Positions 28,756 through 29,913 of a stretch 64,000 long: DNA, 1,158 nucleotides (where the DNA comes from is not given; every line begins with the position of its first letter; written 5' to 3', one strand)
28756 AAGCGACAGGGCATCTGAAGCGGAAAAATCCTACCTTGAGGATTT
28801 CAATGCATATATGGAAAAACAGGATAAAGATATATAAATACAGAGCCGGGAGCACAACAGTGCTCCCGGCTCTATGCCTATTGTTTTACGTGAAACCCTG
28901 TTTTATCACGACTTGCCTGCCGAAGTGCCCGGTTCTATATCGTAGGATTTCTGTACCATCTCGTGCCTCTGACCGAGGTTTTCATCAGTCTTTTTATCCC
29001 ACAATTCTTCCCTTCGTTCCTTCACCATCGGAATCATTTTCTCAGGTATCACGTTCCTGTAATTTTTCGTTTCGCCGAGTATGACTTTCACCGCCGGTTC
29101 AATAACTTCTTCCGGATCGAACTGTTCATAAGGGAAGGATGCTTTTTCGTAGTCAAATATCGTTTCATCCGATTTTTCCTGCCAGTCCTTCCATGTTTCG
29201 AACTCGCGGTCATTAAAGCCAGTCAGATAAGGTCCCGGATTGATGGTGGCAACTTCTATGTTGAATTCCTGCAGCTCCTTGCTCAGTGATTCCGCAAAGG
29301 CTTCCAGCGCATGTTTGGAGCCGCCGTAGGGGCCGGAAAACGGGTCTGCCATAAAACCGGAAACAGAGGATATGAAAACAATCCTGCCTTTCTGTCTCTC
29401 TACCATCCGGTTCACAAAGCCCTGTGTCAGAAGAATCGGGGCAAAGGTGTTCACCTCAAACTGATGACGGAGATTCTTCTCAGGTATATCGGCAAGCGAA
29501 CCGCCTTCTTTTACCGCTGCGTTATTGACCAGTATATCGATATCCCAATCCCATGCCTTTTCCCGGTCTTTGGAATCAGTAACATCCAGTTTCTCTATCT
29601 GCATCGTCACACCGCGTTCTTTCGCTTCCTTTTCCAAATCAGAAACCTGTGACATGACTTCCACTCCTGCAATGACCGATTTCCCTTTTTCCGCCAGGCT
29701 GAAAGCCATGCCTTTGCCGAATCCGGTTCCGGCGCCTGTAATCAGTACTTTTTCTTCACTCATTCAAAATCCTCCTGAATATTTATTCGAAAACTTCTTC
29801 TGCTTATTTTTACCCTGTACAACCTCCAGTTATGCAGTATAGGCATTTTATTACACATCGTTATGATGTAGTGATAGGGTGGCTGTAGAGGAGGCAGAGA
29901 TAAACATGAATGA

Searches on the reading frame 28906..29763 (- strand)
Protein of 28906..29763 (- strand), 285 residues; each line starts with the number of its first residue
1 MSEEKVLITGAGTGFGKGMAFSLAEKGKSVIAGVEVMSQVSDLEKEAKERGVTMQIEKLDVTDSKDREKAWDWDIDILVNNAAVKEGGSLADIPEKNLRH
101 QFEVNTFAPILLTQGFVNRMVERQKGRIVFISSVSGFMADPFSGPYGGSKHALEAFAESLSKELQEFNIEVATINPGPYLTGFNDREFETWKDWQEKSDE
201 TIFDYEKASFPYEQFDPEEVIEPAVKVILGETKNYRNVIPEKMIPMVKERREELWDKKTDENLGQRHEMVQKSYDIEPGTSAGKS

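Call 72: search_protein_families(library=pfam, proteins=[window:28906-29763:-], max_evalue=0.00001)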
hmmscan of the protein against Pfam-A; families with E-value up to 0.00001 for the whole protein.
window:28906-29763:- (285 aa): 4 families
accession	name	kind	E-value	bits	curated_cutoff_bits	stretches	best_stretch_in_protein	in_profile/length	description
PF00106.31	adh_short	-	4.4e-41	140.9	26.6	1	5-188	2-191/195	short chain dehydrogenase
PF13561.12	adh_short_C2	-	1.7e-24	87.2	27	1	10-185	1-182/236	Enoyl-(Acyl carrier protein) reductase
PF08659.16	KR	-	7.3e-08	33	22.6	1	6-162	3-165/180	KR domain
PF08643.16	DUF1776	-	1.6e-06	28.2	25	1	88-177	106-197/294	Fungal family of unknown function (DUF1776)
